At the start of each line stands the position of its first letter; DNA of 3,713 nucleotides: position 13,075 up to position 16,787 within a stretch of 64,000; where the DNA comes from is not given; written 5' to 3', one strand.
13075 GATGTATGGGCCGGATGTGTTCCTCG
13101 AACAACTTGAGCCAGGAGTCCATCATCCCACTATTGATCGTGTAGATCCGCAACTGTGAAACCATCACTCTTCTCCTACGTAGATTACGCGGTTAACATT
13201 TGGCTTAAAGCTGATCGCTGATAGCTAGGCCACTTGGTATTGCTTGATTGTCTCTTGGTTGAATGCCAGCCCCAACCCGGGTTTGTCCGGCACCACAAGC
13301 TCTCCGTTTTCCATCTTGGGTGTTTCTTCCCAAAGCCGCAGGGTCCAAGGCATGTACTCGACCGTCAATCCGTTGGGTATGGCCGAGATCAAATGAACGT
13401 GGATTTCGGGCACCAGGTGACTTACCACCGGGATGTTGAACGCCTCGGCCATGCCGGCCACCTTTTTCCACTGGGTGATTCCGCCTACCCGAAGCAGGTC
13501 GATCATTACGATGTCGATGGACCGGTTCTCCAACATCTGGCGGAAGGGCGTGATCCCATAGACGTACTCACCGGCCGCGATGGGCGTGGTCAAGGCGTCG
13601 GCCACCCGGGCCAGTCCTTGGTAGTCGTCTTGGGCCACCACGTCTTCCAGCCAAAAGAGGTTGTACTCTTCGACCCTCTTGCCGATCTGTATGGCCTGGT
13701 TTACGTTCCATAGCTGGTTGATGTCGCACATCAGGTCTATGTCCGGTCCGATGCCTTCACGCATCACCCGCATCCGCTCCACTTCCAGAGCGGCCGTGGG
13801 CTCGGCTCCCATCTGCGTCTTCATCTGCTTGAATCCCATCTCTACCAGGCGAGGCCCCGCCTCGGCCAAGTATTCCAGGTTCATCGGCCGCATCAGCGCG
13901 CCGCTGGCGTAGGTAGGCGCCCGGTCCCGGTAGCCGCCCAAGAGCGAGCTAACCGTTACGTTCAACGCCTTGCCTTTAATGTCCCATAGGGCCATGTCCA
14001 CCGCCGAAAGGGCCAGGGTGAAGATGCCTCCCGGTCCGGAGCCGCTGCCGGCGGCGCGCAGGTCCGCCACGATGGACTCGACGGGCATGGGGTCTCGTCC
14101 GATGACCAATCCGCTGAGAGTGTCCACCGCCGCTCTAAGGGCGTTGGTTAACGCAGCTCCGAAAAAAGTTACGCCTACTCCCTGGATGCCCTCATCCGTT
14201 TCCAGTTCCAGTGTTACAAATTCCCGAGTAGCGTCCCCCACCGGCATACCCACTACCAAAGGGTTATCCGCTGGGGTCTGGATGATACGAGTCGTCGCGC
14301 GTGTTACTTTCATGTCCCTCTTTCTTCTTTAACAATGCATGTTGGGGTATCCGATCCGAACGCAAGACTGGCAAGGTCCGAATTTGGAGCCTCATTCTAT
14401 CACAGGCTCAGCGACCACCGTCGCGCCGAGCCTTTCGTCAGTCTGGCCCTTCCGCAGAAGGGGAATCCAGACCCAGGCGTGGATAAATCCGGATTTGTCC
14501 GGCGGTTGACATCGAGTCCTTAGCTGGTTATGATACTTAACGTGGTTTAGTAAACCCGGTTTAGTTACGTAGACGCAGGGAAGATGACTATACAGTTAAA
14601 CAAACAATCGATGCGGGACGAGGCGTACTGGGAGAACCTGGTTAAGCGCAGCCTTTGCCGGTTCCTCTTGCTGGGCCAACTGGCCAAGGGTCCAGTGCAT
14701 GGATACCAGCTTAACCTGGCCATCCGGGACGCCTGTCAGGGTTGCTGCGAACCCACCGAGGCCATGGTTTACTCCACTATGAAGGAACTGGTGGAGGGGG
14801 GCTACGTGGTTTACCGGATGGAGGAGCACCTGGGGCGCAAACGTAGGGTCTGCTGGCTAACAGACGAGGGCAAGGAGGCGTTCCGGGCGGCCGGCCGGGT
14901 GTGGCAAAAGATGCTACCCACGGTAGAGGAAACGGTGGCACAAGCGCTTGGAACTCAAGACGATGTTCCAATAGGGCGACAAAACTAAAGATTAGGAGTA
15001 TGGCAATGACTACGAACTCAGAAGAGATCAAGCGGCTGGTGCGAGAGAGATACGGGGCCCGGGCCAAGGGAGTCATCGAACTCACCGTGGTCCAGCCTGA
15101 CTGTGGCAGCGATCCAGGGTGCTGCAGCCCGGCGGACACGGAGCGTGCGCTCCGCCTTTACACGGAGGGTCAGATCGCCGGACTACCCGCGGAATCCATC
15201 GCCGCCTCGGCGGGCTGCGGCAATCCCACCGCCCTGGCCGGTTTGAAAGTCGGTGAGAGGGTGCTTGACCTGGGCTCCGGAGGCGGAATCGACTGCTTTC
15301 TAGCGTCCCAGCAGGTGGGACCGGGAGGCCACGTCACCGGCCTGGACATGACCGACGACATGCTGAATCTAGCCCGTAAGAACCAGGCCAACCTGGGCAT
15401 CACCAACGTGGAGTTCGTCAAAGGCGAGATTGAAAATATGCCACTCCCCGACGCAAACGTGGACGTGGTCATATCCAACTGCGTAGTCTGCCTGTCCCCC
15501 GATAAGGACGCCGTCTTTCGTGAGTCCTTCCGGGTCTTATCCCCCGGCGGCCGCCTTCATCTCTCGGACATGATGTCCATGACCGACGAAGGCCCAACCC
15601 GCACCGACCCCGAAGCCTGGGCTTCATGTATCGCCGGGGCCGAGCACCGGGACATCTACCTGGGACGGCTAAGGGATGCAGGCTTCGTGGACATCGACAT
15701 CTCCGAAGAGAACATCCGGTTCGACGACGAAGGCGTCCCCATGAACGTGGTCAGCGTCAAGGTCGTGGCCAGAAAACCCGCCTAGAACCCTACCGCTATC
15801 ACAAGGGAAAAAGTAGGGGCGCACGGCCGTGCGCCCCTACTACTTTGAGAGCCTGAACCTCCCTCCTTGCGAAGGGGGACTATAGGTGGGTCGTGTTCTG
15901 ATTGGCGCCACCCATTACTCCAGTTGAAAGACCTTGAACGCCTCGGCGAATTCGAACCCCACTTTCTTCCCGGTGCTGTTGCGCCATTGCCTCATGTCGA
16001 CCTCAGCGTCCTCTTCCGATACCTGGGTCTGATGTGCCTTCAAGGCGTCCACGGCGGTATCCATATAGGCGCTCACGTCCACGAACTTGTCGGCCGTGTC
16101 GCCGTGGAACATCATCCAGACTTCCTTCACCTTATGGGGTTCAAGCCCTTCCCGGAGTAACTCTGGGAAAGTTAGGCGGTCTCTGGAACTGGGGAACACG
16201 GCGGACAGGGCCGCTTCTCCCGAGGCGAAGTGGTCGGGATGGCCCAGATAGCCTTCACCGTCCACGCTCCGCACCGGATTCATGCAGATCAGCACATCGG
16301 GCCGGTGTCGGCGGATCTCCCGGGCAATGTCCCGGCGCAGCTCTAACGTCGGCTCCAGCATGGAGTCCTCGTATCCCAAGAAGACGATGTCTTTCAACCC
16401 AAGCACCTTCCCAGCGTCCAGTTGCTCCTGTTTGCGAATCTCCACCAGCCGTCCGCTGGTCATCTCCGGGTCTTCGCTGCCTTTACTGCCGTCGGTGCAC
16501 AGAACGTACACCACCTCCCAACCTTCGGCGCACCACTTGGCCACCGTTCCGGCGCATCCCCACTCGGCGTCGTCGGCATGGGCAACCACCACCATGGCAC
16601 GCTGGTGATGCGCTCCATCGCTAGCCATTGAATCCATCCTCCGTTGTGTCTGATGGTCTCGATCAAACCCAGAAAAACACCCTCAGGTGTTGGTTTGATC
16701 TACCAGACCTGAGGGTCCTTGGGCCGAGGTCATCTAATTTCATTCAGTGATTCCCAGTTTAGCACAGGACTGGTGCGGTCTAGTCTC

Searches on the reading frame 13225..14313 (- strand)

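Call 7: search_protein_families(library=pfam, proteins=[window:13225-14313:-])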
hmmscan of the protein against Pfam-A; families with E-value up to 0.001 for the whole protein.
window:13225-14313:- (362 aa): 2 families
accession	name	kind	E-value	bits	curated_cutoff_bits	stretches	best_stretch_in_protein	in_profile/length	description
PF13378.12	MR_MLE_C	-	5.1e-59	200.1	29.4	1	151-354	5-218/219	Enolase C-terminal domain-like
PF02746.21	MR_MLE_N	-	3.6e-17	63.1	22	1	18-126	15-117/117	Mandelate racemase / muconate lactonizing enzyme, N-terminal domain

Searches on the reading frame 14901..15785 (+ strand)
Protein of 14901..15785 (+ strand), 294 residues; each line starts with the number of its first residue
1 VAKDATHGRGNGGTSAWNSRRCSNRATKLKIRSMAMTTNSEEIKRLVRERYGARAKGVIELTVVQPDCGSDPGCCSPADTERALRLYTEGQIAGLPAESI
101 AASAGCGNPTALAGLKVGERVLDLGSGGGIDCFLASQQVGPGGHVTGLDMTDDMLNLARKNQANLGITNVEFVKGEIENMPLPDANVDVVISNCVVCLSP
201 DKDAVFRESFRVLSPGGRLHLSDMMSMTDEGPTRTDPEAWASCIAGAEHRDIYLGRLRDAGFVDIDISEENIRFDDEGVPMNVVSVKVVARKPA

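Call 7: search_protein_families(library=pfam, proteins=[window:14901-15785:+])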
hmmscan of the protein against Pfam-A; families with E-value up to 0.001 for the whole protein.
window:14901-15785:+ (294 aa): 11 families
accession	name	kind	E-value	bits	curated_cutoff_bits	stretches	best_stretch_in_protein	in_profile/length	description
PF13847.12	Methyltransf_31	-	4.4e-34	117.7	27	1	116-226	2-114/145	Methyltransferase domain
PF08241.18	Methyltransf_11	-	2.8e-22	79.6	21.2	1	122-219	1-93/95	Methyltransferase domain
PF13649.12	Methyltransf_25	-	6e-22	78.6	27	1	121-217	1-97/97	Methyltransferase domain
PF01209.24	Ubie_methyltran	-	3.2e-17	63.1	20.1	1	113-223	43-153/233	ubiE/COQ5 methyltransferase family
PF08242.18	Methyltransf_12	-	1.1e-13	52.2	30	1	122-219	1-98/98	Methyltransferase domain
PF13489.12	Methyltransf_23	-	7.4e-09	36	27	1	112-227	16-122/164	Methyltransferase domain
PF01135.25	PCMT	-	5.1e-07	30.1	20.3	1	111-176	67-132/210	Protein-L-isoaspartate(D-aspartate) O-methyltransferase (PCMT)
PF20922.3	Anamorsin_N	-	3.8e-05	23.9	27.1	1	163-234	29-102/163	Anamorsin, N-terminal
PF05175.20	MTS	-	6e-05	23.2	23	1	118-219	32-136/170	Methyltransferase small domain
PF06325.19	PrmA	-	0.00019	21.4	22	1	116-222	160-259/296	Ribosomal protein L11 methyltransferase (PrmA)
PF05148.21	Methyltransf_8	-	0.00024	21.5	27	1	169-227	105-162/219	Hypothetical methyltransferase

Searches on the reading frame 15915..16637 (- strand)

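Call 7: search_protein_families(library=pfam, proteins=[window:15915-16637:-])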
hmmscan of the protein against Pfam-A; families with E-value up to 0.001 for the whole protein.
window:15915-16637:- (240 aa): 1 family
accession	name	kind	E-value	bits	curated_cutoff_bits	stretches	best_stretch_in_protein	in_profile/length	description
PF02585.22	PIG-L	-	4.8e-31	108.4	28.2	1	15-146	1-128/129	GlcNAc-PI de-N-acetylase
